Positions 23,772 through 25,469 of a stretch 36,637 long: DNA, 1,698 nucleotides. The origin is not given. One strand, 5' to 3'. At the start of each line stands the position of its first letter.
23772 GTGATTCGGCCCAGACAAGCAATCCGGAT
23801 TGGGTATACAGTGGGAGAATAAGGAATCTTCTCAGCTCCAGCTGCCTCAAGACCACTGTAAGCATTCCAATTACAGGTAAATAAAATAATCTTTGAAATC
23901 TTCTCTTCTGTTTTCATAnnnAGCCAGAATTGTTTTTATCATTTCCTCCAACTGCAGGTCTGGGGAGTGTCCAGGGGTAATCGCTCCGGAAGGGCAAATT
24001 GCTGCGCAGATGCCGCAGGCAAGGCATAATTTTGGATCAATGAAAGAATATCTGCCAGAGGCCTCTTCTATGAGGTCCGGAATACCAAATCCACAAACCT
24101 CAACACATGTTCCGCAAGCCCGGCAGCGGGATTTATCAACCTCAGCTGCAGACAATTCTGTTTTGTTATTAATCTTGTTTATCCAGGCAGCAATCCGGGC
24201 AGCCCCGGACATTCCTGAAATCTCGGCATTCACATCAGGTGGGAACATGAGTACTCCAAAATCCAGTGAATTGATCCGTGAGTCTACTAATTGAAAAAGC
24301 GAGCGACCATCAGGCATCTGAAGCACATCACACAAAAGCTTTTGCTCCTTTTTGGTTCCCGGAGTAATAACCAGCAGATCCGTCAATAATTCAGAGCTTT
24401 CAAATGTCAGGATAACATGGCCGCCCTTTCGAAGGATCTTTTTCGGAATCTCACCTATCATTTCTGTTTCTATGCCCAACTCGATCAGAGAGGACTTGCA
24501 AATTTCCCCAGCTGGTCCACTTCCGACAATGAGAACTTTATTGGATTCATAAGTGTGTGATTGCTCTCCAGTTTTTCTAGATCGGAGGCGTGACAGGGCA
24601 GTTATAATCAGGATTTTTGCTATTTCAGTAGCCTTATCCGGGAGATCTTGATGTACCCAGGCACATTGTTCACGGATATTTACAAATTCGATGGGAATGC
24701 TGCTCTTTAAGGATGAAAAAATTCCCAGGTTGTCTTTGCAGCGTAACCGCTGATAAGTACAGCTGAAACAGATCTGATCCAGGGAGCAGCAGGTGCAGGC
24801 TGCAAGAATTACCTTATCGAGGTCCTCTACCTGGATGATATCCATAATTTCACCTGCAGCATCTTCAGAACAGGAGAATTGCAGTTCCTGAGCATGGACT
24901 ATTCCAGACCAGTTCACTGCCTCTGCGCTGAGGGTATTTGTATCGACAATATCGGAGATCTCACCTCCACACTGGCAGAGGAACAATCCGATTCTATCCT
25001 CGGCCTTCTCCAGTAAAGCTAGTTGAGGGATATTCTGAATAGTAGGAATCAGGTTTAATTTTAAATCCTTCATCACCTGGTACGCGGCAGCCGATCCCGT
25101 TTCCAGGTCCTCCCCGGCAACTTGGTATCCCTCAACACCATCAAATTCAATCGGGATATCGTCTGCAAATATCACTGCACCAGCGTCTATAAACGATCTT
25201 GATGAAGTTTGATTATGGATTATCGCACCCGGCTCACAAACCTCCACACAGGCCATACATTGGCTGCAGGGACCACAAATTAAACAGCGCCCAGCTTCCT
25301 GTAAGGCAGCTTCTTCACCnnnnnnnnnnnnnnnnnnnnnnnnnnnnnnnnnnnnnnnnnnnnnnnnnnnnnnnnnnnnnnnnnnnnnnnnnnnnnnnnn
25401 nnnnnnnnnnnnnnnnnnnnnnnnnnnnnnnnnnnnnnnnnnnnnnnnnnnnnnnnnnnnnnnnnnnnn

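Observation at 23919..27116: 1065-aa mosaic protein: an HdrA-like scaffold interrupted by a complete NfnB/GltD-like NAD(P)H module, with rearranged domain order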

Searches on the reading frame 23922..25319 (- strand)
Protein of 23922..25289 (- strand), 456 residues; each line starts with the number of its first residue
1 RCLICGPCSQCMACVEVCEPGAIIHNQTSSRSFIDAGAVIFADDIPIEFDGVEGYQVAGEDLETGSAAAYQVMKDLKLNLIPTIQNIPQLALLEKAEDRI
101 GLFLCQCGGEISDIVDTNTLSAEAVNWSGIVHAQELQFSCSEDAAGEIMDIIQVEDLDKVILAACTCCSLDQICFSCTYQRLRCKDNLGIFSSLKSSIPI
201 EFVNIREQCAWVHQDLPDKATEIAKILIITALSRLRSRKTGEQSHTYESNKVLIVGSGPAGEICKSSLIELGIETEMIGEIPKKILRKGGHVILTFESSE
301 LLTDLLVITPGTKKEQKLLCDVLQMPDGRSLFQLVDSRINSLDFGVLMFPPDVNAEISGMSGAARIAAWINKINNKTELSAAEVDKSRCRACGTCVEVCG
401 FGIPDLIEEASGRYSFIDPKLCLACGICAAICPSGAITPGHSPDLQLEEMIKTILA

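Call 10: search_solved_structures(query=window:23922-25289:-, max_evalue=0.01, show_alignments=2)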
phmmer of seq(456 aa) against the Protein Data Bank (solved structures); distinct sequences matched with E-value up to 0.01: 43.
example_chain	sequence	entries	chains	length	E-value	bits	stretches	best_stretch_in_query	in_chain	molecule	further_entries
8rvu_a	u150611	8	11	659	2.7e-41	145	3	96-297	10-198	H(2):CoB-CoM heterodisulfide,ferredoxin reductase subunit A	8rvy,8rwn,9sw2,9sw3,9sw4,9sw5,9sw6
8rvv_A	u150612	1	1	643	1.5e-40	142.5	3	99-297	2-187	H(2):CoB-CoM heterodisulfide,ferredoxin reductase subunit A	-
5odc_A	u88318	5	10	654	3e-38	135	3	97-283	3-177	Heterodisulfide reductase, subunit A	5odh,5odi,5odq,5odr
9sfi_A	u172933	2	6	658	1.4e-24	90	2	97-273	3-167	CoB--CoM heterodisulfide reductase iron-sulfur subunit A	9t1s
7bkb_A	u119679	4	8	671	2.7e-17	65.9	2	93-283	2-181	CoB--CoM heterodisulfide reductase iron-sulfur subunit A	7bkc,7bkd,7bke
5t5i_F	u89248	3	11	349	2.2e-12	49.7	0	397-438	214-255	Tungsten formylmethanofuran dehydrogenase subunit fwdF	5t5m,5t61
9sw6_H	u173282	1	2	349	8.4e-12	47.8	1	397-438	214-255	Tungsten formylmethanofuran dehydrogenase, subunit F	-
9sw6_G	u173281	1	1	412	7.8e-08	34.7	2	377-437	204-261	Polyferredoxin protein MvhB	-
1bqx_A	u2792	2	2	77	8.8e-06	28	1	391-438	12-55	PROTEIN (FERREDOXIN) | FERREDOXIN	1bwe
1bc6_A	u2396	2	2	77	3.9e-05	25.9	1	393-438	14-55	7-FE FERREDOXIN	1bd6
7npa_A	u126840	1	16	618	6.1e-05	25.2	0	384-434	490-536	Coenzyme F420-dependent sulfite reductase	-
8a6t_B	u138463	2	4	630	0.00015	23.9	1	379-440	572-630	Electron bifurcating hydrogenase subunit HydB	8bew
5c4i_B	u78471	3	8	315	0.00022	23.4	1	382-443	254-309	Oxalate oxidoreductase subunit delta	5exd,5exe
9eri_B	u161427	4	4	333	0.00028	23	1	378-438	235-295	Na(+)-translocating ferredoxin:NAD(+) oxidoreductase complex subunit B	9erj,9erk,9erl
9sfi_T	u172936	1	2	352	0.00032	22.8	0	392-438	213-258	4Fe-4S ferredoxin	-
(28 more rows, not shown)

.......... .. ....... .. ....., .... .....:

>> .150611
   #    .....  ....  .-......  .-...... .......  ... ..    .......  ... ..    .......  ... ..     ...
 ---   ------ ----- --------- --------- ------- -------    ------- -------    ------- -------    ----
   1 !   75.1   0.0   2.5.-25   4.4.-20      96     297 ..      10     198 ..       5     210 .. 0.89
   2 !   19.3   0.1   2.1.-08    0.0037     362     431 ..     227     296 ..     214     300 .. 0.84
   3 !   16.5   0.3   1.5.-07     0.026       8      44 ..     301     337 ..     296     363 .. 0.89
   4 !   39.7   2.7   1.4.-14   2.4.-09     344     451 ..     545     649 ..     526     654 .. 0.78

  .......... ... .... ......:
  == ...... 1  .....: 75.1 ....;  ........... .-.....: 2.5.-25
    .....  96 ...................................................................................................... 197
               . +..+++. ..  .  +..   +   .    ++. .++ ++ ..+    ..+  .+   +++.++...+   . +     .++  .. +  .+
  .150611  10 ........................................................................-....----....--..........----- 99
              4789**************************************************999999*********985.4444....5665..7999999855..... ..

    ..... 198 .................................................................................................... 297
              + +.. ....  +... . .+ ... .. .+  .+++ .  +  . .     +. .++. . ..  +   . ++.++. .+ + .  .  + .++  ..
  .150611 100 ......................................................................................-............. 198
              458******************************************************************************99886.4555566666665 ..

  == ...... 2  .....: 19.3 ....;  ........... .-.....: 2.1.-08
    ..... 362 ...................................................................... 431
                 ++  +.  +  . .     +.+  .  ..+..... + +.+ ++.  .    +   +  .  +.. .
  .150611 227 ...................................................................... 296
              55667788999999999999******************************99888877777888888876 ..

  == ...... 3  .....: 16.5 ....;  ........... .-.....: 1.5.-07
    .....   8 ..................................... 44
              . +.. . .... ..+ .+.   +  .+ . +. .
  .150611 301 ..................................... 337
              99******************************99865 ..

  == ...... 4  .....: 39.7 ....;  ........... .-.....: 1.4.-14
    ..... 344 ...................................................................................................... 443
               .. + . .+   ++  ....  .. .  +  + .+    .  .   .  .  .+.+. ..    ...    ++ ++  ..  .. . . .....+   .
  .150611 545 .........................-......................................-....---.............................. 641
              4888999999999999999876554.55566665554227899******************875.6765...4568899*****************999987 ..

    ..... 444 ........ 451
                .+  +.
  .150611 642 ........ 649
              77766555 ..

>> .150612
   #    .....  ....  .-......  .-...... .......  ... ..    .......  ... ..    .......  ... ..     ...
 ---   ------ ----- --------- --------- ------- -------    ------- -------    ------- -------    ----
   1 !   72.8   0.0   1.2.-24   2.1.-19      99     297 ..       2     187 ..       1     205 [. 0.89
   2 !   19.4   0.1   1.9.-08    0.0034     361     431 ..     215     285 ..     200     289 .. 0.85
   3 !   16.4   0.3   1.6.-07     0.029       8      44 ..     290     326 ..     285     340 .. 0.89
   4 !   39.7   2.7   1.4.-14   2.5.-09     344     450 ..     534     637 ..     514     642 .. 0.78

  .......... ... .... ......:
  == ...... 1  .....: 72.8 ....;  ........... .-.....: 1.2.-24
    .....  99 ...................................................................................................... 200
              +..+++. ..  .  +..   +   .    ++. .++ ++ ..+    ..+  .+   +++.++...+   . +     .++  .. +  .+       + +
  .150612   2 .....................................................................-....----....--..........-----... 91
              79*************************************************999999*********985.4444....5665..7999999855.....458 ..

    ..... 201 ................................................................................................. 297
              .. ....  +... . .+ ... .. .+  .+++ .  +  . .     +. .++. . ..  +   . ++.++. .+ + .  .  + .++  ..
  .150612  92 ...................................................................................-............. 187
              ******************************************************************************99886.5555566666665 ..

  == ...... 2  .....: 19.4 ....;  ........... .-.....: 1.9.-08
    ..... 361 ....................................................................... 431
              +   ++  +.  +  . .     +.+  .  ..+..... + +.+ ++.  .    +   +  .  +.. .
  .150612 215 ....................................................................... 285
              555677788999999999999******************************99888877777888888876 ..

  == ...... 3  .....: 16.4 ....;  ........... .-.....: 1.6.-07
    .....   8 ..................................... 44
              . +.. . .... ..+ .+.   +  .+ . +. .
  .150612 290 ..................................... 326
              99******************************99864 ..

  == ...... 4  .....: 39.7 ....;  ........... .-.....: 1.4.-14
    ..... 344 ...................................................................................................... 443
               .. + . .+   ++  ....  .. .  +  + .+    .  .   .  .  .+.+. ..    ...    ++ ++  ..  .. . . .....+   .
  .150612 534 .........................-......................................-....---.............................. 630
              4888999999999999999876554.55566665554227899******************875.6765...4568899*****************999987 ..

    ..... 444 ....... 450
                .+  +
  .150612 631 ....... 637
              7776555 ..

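Call 50: predict_structure(alignment_id=A2)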
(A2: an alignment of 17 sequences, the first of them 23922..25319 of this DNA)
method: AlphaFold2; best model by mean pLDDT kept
length: 466 residues; sequences in the alignment: 17
mean_pLDDT: 72.4   pTM: 0.57
mean pLDDT of the five models: 72.4, 70.5, 68.6, 66.6, 66.3
residues with pLDDT >= 90: 89; 70-90: 207; 50-70: 85; < 50: 85
segments of 3 or more residues with pLDDT < 50: 4-26, 28-31, 36-38, 93-105, 178-206, 249-256
pLDDT, mean of each block of 10 residues (from residue 1): 46 39 44 49 69 65 71 86 80 41 55 85 90 89 84 74 82 63 38 46 50 76 86 85 65 48 92 94 89 88 90 91 91 83 60 83 91 90 68 75 83 83 80 77 69 56 61
secondary structure, 60 per line:
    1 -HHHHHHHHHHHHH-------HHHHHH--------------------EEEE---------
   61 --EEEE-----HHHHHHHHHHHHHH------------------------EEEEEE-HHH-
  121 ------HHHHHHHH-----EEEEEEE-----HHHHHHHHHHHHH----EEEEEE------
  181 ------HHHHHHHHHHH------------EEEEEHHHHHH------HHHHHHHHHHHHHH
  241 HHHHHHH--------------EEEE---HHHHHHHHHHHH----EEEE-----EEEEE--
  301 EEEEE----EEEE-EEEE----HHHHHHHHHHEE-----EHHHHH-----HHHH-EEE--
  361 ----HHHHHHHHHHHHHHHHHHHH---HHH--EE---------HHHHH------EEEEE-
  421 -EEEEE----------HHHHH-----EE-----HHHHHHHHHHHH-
elements in order: H2-14 H22-27 E48-51 E63-66 H72-85 E110-115 H127-134 E140-146 H152-164 E169-174 H187-197 E210-214 H215-220 H227-247 E262-265 H269-280 E285-288 E294-298 E301-305 E310-313 E315-318 H323-332 H341-345 H351-354 E356-358 H365-384 H404-408 E415-419 E422-426 H437-441 H454-465

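Call 52: fold_search(model_id=the predicted structure, library=pdb)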
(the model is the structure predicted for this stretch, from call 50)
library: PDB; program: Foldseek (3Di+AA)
matches with E <= 10: 1415; with E <= 0.001: 7
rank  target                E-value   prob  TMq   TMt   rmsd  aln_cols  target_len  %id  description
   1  5odh_A                5.3e-18  1.00  0.30  0.22  18.7       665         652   15  Heterodisulfide reductase / [NiFe]-hydrogenase complex from Methanothermococcus thermolithotrophicus soaked with heter (released 2017-08-30)
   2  5odi_A                2.9e-17  1.00  0.30  0.22  16.9       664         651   16  Heterodisulfide reductase / [NiFe]-hydrogenase complex from Methanothermococcus thermolithotrophicus cocrystallized wi (released 2017-08-30)
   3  5odc_A                5.7e-17  1.00  0.30  0.22  18.8       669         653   16  Heterodisulfide reductase / [NiFe]-hydrogenase complex from Methanothermococcus thermolithotrophicus at 2.3 A resoluti (released 2017-08-30)
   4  8rvy_A                6.2e-16  1.00  0.31  0.24  16.1       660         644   16  CryoEM structure of the Elp-Hdr complex of Methanothermobacter marburgensis state 1 (composite structure) (released 2025-05-14)
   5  8rvu_A                7.4e-16  1.00  0.30  0.22  18.3       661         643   16  CryoEM structure of the Elp-Hdr complex of Methanothermobacter marburgensis state 2 (composite structure) (released 2025-05-14)
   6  7bkb_A                9.2e-14  1.00  0.30  0.22  17.3       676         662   13  Formate dehydrogenase - heterodisulfide reductase - formylmethanofuran dehydrogenase complex from Methanospirillum hun (released 2021-09-29)
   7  7bkd_A                5.1e-13  1.00  0.30  0.23  15.2       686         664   14  Formate dehydrogenase - heterodisulfide reductase - formylmethanofuran dehydrogenase complex from Methanospirillum hun (released 2021-09-29)
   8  9onj_A                2.1e-03  0.33  0.12  0.15  25.5       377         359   14  L-cluster free apo-NifEN expressed in E. coli (released 2026-02-18)
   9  1di0_C                3.5e-03  0.99  0.18  0.42   7.3       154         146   12  CRYSTAL STRUCTURE OF LUMAZINE SYNTHASE FROM BRUCELLA ABORTUS (released 2000-04-24)
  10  2obx_A                3.9e-03  1.00  0.21  0.51   6.1       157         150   12  Lumazine synthase RibH2 from Mesorhizobium loti (Gene mll7281, Swiss-Prot entry Q986N2) complexed with inhibitor 5-Nit (released 2007-08-14)
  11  1di0_E                3.9e-03  0.99  0.18  0.44   7.2       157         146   11  CRYSTAL STRUCTURE OF LUMAZINE SYNTHASE FROM BRUCELLA ABORTUS (released 2000-04-24)
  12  5utx_B                4.2e-03  0.98  0.12  0.20  17.5       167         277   13  Crystal structure of thioredoxin-disulfide reductase from Vibrio vulnificus CMCP6 - apo form (released 2017-02-22)
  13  1di0_A                4.9e-03  0.99  0.18  0.42   7.3       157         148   12  CRYSTAL STRUCTURE OF LUMAZINE SYNTHASE FROM BRUCELLA ABORTUS (released 2000-04-24)
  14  1ejb_A                5.9e-03  0.98  0.19  0.41  10.5       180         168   12  LUMAZINE SYNTHASE FROM SACCHAROMYCES CEREVISIAE (released 2001-03-02)
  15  4zn0_B                6.2e-03  0.99  0.12  0.20  17.6       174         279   13  Structure of the NADPH-dependent thioredoxin reductase from Methanosarcina mazei (released 2016-06-29)
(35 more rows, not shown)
